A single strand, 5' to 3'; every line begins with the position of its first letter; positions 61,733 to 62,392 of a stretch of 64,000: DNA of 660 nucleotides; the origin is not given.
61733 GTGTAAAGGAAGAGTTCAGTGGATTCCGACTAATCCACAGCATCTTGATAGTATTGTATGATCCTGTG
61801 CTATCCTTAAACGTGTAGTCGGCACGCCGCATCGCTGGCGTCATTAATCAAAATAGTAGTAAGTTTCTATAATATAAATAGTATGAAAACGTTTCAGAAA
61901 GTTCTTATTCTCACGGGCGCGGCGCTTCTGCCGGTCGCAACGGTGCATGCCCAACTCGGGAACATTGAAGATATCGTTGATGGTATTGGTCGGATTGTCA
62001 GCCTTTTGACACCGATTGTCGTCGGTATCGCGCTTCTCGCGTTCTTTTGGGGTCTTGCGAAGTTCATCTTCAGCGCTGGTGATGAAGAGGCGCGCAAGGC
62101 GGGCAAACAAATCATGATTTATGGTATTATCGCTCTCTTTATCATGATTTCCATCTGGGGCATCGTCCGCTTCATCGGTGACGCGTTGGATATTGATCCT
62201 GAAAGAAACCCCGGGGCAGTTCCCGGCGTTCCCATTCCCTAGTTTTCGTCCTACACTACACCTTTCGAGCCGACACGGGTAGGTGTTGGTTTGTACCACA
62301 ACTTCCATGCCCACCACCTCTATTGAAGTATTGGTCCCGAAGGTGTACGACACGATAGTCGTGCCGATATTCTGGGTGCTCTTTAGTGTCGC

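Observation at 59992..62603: Tandem array of six divergent pilin-like paralogs (VirB2/TrbC-type topology) with individual promoters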

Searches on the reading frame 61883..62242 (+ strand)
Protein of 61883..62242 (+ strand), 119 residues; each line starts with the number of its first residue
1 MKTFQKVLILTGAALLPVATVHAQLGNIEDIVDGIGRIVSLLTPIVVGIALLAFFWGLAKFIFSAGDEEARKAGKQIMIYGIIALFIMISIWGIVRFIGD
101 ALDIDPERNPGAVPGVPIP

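Call 3: search_protein_families(library=pfam, proteins=[window:61883-62242:+], max_evalue=1)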
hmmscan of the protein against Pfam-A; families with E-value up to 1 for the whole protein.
window:61883-62242:+ (119 aa): 4 families
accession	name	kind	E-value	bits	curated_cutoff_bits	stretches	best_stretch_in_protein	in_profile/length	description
PF18895.5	T4SS_pilin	-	9.1e-12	45.3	26.6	1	32-98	6-71/71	Type IV secretion system pilin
PF10999.13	DUF2839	-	0.017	15.9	22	1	76-102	38-64/67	Protein of unknown function (DUF2839)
PF18920.5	DUF5671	-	0.021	15.1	28.4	1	20-103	26-107/132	Domain of unknown function (DUF5671)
PF00122.25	E1-E2_ATPase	-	0.57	10.1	28.1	0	31-77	111-146/181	E1-E2 ATPase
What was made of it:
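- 61883..62242 (+): Pilin-like paralog 5, type D, second copy. Candidate major subunit. PF18895 at 45.3 bits (call 3).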

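Call 4: search_protein_families(library=ncbifam, proteins=[window:61883-62242:+], max_evalue=1)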
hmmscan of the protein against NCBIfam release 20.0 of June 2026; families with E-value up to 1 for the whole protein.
window:61883-62242:+ (119 aa): 5 families
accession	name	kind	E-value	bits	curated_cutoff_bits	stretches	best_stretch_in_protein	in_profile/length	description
NF045849.1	ICE_MMCAP2_0565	equivalog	2.3e-07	30.4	40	1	29-98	7-76/80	Mbov_0395 family pilin-like conjugal transfer protein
NF045848.1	MMCAP2_0566_fam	domain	0.00064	19.1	90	1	38-98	57-120/322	MMCAP2_0566 family conjugal transfer protein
NF037976.1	gtrA_1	subfamily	0.0023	18.1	50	1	38-116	30-110/126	GtrA family protein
NF045890.1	conj_pls20_p028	equivalog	0.0054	15.6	150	1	33-101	56-123/377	pLS20_p028 family conjugation system transmembrane protein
NF045937.1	MSC_0624_12TM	equivalog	0.1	11.1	70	1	44-98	213-266/445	MSC_0624 family F1-like ATPase-associated membrane protein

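Call 13: find_encoding_contigs(protein=window:61883-62242:+, flank=10000, max_places=6)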
Protein window:61883-62242:+ (119 aa): 1 contig read that carries it; 1 place shown.
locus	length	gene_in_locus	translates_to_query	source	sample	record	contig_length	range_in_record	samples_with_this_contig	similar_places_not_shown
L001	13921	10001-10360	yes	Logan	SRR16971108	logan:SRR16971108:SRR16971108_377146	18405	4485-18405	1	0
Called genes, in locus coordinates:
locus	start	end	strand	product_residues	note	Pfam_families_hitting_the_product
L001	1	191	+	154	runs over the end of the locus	PF02308:MgtC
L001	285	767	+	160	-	-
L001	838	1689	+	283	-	PF12705:PDDEXK_1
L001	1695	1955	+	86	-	PF01035:DNA_binding_1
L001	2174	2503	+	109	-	PF13671:AAA_33 (weak)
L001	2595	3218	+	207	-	PF13483:Lactamase_B_3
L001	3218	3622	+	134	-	-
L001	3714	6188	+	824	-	PF00521:DNA_topoisoIV, PF03989:DNA_gyraseA_C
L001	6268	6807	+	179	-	PF01135:PCMT (weak), PF13489:Methyltransf_23 (weak), PF01209:Ubie_methyltran, PF06325:PrmA (weak), PF13847:Methyltransf_31, PF08241:Methyltransf_11, PF08242:Methyltransf_12, PF13649:Methyltransf_25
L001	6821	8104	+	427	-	PF01547:SBP_bac_1, PF13416:SBP_bac_8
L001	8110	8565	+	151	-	PF18895:T4SS_pilin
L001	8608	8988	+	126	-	PF18895:T4SS_pilin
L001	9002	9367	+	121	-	PF18895:T4SS_pilin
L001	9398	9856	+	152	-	PF18895:T4SS_pilin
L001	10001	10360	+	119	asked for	PF18895:T4SS_pilin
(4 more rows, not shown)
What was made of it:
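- On Pfam PF18895 T4SS_pilin: The precomputed hits on the identical Logan contig agree for five of the six (call 13).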

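Call 14: find_homologous_proteins(query=window:61883-62242:+, max_evalue=0.001)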
Query window:61883-62242:+ (119 aa): 196 proteins with E <= 0.001 among 236 candidates; the best 120 are listed.
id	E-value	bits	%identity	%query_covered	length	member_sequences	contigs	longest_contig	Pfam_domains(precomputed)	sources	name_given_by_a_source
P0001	6.3e-69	247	100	100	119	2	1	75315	PF18895.6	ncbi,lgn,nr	ncbi:pilin [Candidatus Wolfebacteria bacterium]|nr:pilin [Candidatus Wolfebacteria bacterium]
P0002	1.1e-40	156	77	83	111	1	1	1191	PF18895.6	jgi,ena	jgi:hypothetical protein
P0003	6.5e-38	147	72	88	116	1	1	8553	PF18895.6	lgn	-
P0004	6.5e-37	144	60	93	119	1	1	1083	PF18895.6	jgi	-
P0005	3.0e-36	142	70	79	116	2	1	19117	PF18895.6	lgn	-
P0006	5.2e-36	141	61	97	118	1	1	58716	PF18895.6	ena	-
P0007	1.5e-34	136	63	83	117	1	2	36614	PF18895.6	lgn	-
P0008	5.7e-34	135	68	76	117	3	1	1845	PF18895.6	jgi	-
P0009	6.7e-34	134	55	100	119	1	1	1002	PF18895.6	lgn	-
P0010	2.5e-33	133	63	80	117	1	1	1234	PF18895.6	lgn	-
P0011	4.1e-33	132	66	88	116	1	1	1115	PF18895.6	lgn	-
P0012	4.1e-33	132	58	84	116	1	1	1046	PF18895.6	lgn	-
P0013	6.6e-33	131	64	85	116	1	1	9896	PF18895.6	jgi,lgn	jgi:hypothetical protein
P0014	6.8e-33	131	53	94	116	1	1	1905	PF18895.6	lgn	-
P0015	7.0e-33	131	61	90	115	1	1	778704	PF18895.6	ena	-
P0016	7.9e-33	131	60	85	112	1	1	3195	PF18895.6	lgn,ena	-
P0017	8.5e-33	131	63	78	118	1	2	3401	PF18895.6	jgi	-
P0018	1.6e-32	130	61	87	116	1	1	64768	PF18895.6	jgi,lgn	jgi:hypothetical protein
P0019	1.6e-32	130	65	88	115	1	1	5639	PF18895.6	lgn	-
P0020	1.7e-32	130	63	78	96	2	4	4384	PF18895.6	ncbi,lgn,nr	ncbi:MAG: pilin [bacterium]|nr:pilin [bacterium]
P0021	2.4e-32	129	64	88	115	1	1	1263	PF18895.6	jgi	-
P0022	2.5e-32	129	58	92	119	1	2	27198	PF18895.6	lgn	-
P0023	3.2e-32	129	57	85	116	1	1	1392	PF18895.6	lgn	-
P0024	4.5e-32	129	55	95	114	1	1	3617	PF18895.6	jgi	jgi:hypothetical protein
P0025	5.4e-32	128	56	89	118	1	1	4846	PF18895.6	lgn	-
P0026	6.4e-32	128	57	95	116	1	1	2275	PF18895.6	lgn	-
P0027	7.0e-32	128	65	88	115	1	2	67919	PF18895.6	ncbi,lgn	ncbi:MAG: hypothetical protein AMXMBFR44_5940 [Candidatus Campbellbacteria bacterium]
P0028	7.1e-32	128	59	76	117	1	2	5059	PF18895.6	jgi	-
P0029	1.1e-31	127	60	84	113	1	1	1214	PF18895.6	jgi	jgi:hypothetical protein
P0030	2.2e-31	126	64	88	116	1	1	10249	PF18895.6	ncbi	-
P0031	4.3e-31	125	62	97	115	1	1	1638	PF18895.6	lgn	-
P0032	8.1e-31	124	59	86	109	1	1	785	PF18895.6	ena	-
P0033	8.4e-31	124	62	97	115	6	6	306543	PF18895.6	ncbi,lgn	-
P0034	1.1e-30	124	53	91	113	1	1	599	PF18895.6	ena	-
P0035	1.1e-30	124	58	94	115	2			PF18895.6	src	-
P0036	1.8e-30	123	55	90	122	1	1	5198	PF18895.6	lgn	-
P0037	2.0e-30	123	63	87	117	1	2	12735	PF18895.6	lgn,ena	-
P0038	2.4e-30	123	64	75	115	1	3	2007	PF18895.6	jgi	-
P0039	2.5e-30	123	56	95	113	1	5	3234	PF18895.6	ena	-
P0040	3.4e-30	122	60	74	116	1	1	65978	PF18895.6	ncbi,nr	ncbi:pilin [Candidatus Parcubacteria bacterium]|nr:pilin [Candidatus Parcubacteria bacterium]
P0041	5.2e-30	122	57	87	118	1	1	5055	PF18895.6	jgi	jgi:hypothetical protein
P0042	6.8e-30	121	59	85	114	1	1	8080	PF18895.6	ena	-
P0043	9.3e-30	121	55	85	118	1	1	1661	PF18895.6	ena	-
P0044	1.0e-29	121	55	95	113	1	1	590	PF18895.6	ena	-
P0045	1.5e-29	120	57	79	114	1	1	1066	PF18895.6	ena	-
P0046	1.5e-29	120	49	94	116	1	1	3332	PF18895.6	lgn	-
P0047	1.5e-29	120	58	87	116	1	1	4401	PF18895.6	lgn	-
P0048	1.9e-29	120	57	79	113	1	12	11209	PF18895.6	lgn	-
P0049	2.0e-29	120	52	95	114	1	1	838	PF18895.6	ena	-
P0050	2.5e-29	120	54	94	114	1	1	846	PF18895.6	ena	-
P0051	2.9e-29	119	58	95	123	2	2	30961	PF18895.6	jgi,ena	-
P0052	6.6e-29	118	52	95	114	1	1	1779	PF18895.6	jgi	jgi:hypothetical protein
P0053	7.4e-29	118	54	94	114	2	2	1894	PF18895.6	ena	-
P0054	7.6e-29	118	53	85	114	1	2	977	PF18895.6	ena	-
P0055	7.9e-29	118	55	94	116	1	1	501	PF18895.6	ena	-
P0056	9.0e-29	118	52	78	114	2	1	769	PF18895.6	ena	-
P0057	2.7e-28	116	54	96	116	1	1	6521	PF18895.6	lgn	-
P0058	3.2e-28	116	54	94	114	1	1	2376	PF18895.6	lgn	-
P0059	4.7e-28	116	59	81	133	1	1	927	PF18895.6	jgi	jgi:hypothetical protein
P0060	8.5e-28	115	52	92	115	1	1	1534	PF18895.6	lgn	-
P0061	2.6e-27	113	53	94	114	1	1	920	PF18895.6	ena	-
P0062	3.5e-27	113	50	86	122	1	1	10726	PF18895.6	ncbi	-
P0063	3.9e-27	113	51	93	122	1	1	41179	PF18895.6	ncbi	-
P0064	4.2e-27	112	51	97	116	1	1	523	PF18895.6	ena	-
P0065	5.9e-27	112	63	70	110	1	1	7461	PF18895.6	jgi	-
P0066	6.5e-27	112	55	76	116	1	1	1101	PF18895.6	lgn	-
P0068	1.4e-26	111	65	65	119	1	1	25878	PF18895.6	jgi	-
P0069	1.4e-26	111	47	94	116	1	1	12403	PF18895.6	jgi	jgi:hypothetical protein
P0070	1.7e-26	111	55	88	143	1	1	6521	PF18895.6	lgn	-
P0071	2.1e-26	110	51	96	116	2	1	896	PF18895.6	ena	-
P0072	3.8e-26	109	49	94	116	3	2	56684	PF18895.6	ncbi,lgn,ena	-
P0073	9.1e-26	108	52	85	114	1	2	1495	PF18895.6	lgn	-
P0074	9.4e-26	108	50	94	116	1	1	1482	PF18895.6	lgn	-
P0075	1.1e-25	108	60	70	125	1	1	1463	PF18895.6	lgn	-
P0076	1.4e-25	108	60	73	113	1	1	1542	PF18895.6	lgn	-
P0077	1.5e-25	108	54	83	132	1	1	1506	PF18895.6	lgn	-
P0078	2.3e-25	107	56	87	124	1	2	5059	PF18895.6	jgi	-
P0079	2.6e-25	107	52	92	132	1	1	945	PF18895.6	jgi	jgi:hypothetical protein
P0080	3.0e-25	106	53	90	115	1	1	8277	PF18895.6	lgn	-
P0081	3.3e-25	106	51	87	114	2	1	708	PF18895.6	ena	-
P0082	3.4e-25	106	46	94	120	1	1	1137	PF18895.6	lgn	-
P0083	3.9e-25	106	53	93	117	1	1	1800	PF18895.6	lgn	-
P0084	4.1e-25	106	50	87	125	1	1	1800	PF18895.6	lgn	-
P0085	5.5e-25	106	44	99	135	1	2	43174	PF18895.6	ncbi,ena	-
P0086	6.2e-25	105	50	96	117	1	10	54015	PF18895.6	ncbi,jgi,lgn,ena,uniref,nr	ncbi:MAG: hypothetical protein CO183_01225 [Candidatus Zambryskibacteria bacterium CG_4_9_14_3_um_fi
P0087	8.0e-25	105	57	95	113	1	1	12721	PF18895.6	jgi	jgi:hypothetical protein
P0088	8.2e-25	105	53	72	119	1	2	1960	PF18895.6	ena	-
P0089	8.9e-25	105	52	91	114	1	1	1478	PF18895.6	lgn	-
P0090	1.0e-24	105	48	95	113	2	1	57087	PF18895.6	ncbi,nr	ncbi:MAG: hypothetical protein JW740_01455 [Candidatus Zambryskibacteria bacterium]|nr:hypothetical 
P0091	1.7e-24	104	58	76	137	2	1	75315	PF18895.6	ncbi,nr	ncbi:pilin [Candidatus Wolfebacteria bacterium]|nr:pilin [Candidatus Wolfebacteria bacterium]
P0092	2.1e-24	104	61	64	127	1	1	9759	PF18895.6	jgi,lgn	jgi:hypothetical protein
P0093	4.2e-24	103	52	84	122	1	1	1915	PF18895.6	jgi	jgi:hypothetical protein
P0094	5.0e-24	103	49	97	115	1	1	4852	PF18895.6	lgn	-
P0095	5.4e-24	102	49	96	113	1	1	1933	PF18895.6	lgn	-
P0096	6.5e-24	102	42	96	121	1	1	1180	PF18895.6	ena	-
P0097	8.0e-24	102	50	90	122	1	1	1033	PF18895.6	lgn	-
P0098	1.5e-23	101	54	77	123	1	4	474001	PF18895.6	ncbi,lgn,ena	-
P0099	2.2e-23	100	49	94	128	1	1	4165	PF18895.6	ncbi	-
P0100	2.5e-23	100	50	83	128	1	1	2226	PF18895.6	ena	-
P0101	7.3e-23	99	48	92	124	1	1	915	PF18895.6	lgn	-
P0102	9.3e-23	98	49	94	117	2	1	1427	PF18895.6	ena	-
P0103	1.3e-22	98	50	88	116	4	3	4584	PF18895.6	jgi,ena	-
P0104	1.4e-22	98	47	96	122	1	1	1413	PF18895.6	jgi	-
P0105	1.5e-22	98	45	92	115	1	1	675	PF18895.6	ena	-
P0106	1.5e-22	98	47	93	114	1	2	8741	PF18895.6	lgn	-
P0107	1.8e-22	98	50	92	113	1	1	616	PF18895.6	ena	-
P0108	2.2e-22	97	50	90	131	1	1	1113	PF18895.6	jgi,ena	-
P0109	2.5e-22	97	52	75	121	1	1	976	PF18895.6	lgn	-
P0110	2.7e-22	97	59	66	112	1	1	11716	PF18895.6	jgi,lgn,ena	-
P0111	3.1e-22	97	45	90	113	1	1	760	PF18895.6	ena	-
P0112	3.5e-22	97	54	85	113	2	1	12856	PF18895.6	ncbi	-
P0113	4.3e-22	96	48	87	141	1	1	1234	PF18895.6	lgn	-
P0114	4.8e-22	96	54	75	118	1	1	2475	PF18895.6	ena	-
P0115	5.5e-22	96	53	85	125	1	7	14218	PF18895.6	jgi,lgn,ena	-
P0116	6.7e-22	96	52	78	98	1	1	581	PF18895.6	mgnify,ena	mgnify:CR=1 FL=1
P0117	7.3e-22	96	48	88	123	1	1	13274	PF18895.6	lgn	-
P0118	8.2e-22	95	56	69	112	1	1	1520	PF18895.6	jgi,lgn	-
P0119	8.9e-22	95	45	86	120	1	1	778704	PF18895.6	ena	-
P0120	1.0e-21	95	55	67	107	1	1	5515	PF18895.6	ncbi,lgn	-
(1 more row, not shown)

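Call 19: find_encoding_contigs(protein=P0091, flank=10000, max_places=4)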
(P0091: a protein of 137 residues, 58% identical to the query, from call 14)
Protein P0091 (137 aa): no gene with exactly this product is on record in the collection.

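Call 20: find_encoding_contigs(protein=P0015, flank=10000, max_places=3)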
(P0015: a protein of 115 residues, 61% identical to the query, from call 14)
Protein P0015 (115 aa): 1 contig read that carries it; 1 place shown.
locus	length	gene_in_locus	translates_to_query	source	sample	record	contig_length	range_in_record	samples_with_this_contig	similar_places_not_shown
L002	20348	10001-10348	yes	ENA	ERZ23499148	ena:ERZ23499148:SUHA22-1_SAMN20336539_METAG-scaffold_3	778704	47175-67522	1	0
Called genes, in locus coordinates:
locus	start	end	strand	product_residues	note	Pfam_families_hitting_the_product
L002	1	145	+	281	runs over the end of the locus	PF03477:ATP-cone, PF04471:Mrr_cat (faint)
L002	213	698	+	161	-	PF23951:DUF7282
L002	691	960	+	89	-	-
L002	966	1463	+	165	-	PF02308:MgtC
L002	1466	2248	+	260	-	PF12705:PDDEXK_1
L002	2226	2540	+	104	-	PF01035:DNA_binding_1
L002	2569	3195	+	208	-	PF13483:Lactamase_B_3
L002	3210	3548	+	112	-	-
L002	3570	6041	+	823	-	PF00521:DNA_topoisoIV, PF03989:DNA_gyraseA_C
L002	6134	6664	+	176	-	PF01209:Ubie_methyltran, PF01728:FtsJ (faint), PF13847:Methyltransf_31, PF08241:Methyltransf_11, PF08242:Methyltransf_12 (weak), PF13649:Methyltransf_25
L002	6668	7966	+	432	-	PF01547:SBP_bac_1, PF13416:SBP_bac_8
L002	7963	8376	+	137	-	PF18895:T4SS_pilin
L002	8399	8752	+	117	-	PF18895:T4SS_pilin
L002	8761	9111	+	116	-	PF18895:T4SS_pilin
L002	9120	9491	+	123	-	PF18895:T4SS_pilin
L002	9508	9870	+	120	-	PF18895:T4SS_pilin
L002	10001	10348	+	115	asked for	PF18895:T4SS_pilin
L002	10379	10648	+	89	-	PF18895:T4SS_pilin (weak)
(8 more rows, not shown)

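Call 21: find_encoding_contigs(protein=P0033, flank=10000, max_places=3)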
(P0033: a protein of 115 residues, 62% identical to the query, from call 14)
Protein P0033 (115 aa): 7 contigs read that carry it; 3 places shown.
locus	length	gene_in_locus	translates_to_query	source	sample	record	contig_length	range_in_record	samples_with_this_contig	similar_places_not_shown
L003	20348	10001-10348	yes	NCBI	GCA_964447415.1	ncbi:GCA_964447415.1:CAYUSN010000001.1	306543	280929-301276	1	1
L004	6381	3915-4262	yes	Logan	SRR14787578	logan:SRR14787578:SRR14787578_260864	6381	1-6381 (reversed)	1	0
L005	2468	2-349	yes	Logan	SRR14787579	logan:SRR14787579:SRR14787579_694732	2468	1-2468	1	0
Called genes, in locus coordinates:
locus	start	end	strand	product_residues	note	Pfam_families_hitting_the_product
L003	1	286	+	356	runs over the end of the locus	PF04545:Sigma70_r4, PF05066:HARE-HTH (faint)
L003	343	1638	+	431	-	PF26449:DUF8128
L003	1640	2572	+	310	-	PF02618:YceG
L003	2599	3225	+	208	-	PF13483:Lactamase_B_3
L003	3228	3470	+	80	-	-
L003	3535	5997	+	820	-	PF00521:DNA_topoisoIV, PF03989:DNA_gyraseA_C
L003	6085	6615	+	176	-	PF01135:PCMT (weak), PF01209:Ubie_methyltran, PF01728:FtsJ (weak), PF13489:Methyltransf_23 (weak), PF13847:Methyltransf_31, PF08241:Methyltransf_11, PF08242:Methyltransf_12, PF13649:Methyltransf_25, +1 more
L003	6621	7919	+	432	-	PF01547:SBP_bac_1, PF13416:SBP_bac_8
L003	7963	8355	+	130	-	PF18895:T4SS_pilin (weak)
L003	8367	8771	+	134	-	PF04956:TrbC (weak), PF18895:T4SS_pilin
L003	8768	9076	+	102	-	PF18895:T4SS_pilin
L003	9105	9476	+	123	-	PF18895:T4SS_pilin (weak)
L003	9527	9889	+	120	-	PF18895:T4SS_pilin (weak)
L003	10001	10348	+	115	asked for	PF18895:T4SS_pilin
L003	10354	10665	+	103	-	PF18895:T4SS_pilin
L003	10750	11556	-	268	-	-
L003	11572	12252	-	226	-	-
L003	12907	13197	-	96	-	-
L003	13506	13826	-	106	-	PF02033:RBFA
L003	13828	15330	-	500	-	PF00009:GTP_EFTU, PF00350:Dynamin_N (faint), PF01926:MMR_HSR1, PF22042:EF-G_D2, PF11987:IF-2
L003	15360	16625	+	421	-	PF00266:Aminotran_5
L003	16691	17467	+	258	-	PF13365:Trypsin_2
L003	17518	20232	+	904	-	PF02861:Clp_N, PF23569:NBD_SMAX1, PF00004:AAA, PF17871:AAA_lid_9, PF00004:AAA, PF07724:AAA_2, PF07728:AAA_5, PF10431:ClpB_D2-small, +5 more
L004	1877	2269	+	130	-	PF18895:T4SS_pilin (weak)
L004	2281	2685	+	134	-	PF04956:TrbC (weak), PF18895:T4SS_pilin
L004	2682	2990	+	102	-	PF18895:T4SS_pilin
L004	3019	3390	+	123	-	PF18895:T4SS_pilin (weak)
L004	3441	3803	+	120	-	PF18895:T4SS_pilin (weak)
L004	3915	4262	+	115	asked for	PF18895:T4SS_pilin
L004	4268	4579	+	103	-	PF18895:T4SS_pilin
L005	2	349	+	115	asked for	PF18895:T4SS_pilin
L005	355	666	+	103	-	PF18895:T4SS_pilin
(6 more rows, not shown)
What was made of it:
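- On VirB2/TrbC conjugative pilins (PF04956): A weak PF04956 hit on an orthologous gene in L003 (call 21).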

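Call 22: list_cluster_members(proteins=[P0001, P0091])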
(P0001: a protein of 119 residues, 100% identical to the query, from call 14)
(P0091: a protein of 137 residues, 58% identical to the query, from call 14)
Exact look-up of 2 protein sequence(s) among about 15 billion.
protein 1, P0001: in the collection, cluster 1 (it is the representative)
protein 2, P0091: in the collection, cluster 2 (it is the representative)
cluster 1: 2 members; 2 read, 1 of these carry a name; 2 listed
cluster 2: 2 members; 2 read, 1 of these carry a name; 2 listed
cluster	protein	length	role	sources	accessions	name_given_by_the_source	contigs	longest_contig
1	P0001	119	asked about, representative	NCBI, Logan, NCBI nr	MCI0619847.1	pilin [Candidatus Wolfebacteria bacterium]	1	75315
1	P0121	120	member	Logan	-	-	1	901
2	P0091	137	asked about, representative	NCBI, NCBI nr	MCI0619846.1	pilin [Candidatus Wolfebacteria bacterium]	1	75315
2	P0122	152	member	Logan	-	-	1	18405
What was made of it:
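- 61883..62242 (+): NCBI MCI0619847.1 "pilin" (call 22).
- NCBI already names two of them "pilin" (calls 14, 22).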

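Call 38: search_solved_structures(query=A2, max_evalue=10, show_alignments=3)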
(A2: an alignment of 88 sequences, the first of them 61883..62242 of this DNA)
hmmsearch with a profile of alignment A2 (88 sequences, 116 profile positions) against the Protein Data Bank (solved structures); distinct sequences matched with E-value up to 10: 12.
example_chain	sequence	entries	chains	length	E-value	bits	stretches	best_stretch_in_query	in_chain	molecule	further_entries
9hmf_O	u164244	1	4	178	0.019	17.8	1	63-110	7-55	Flagellar protein FliL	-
8cw4_1A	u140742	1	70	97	0.021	17.6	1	5-55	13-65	Conjugal transfer protein TraM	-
6mit_G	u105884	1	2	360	0.16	14.8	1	70-97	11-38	Lipopolysaccharide export system permease protein LptG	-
6mhu_G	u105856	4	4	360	0.18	14.7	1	70-97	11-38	Lipopolysaccharide export system permease protein LptG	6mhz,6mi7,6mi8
6s8g_G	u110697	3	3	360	0.18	14.7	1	70-97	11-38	Inner membrane protein yjgQ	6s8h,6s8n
9ejc_E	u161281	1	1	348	0.24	14.2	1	33-86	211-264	viral G-protein coupled receptor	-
8w1a_A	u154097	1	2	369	0.28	14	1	33-86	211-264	viral G-protein coupled receptor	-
5l75_G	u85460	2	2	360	0.39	13.6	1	70-97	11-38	FIG000906: Predicted Permease | LPS export ABC transporter permease LptG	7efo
8k4p_A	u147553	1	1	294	0.53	13.1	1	33-86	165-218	G protein-coupled receptor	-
7dmq_A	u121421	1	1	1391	0.56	13.1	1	53-105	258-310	CRISPR/Cas system Cas13a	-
5wtj_A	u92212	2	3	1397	0.56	13.1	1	53-105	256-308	CRISPR-associated endoribonuclease C2c2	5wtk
8k4o_E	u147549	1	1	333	0.61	12.9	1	33-86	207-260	G protein-coupled receptor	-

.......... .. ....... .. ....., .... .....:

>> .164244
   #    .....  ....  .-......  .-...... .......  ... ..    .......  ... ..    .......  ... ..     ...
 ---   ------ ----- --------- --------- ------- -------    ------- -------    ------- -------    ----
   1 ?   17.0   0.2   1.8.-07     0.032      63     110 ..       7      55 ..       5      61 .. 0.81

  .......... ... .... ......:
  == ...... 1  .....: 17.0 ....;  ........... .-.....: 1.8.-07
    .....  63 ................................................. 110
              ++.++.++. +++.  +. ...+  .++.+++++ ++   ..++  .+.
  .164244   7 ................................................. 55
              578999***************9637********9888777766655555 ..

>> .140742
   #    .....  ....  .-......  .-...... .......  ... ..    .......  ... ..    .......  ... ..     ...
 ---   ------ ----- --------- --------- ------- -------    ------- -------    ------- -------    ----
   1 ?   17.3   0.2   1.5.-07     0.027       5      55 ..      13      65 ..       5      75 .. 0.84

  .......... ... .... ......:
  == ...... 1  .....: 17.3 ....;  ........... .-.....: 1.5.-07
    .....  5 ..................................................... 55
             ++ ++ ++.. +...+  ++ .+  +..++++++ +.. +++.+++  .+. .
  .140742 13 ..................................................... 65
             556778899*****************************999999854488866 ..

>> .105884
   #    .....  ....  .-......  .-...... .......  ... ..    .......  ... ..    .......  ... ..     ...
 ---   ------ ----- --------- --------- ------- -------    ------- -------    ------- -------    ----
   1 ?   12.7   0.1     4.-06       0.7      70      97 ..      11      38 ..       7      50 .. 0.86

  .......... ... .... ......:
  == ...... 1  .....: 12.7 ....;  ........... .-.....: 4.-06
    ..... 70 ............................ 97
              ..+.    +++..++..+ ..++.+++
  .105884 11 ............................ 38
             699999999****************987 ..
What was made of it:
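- On VirB2/TrbC conjugative pilins (PF04956): TraM 8cw4 at E 0.021 with the D-type profile (call 38).
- Closest known: VirB2/TrbC conjugative pilins. Same: The D-type profile gives a weak match to TraM 8cw4 (E 0.021, call 38).
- The D-type profile gives a weak match to the pKM101 pilus subunit TraM, 8cw4, at E 0.021 (call 38).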

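Call 42: predict_structure(alignment_id=A2)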
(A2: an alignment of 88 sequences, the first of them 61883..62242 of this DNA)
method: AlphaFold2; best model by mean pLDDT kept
length: 119 residues; sequences in the alignment: 88
mean_pLDDT: 83.0   pTM: 0.54
mean pLDDT of the five models: 83.0, 80.6, 79.5, 78.6, 75.5
residues with pLDDT >= 90: 48; 70-90: 47; 50-70: 24; < 50: 0
segments of 3 or more residues with pLDDT < 50: none
pLDDT, mean of each block of 10 residues (from residue 1): 77 70 66 84 93 95 94 95 94 86 70 68
secondary structure, 60 per line:
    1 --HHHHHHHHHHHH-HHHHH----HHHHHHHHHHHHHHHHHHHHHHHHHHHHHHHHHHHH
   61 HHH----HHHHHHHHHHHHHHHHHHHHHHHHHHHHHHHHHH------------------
elements in order: H3-14 H16-20 H25-63 H68-101
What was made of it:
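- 61883..62242 (+): AlphaFold2 model with pLDDT 83 and helices 25-63 and 68-101 (call 42).
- On Pfam PF18895 T4SS_pilin: AlphaFold2 model of copy 5 with helices 25-63 and 68-101 and pLDDT 83 (call 42).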
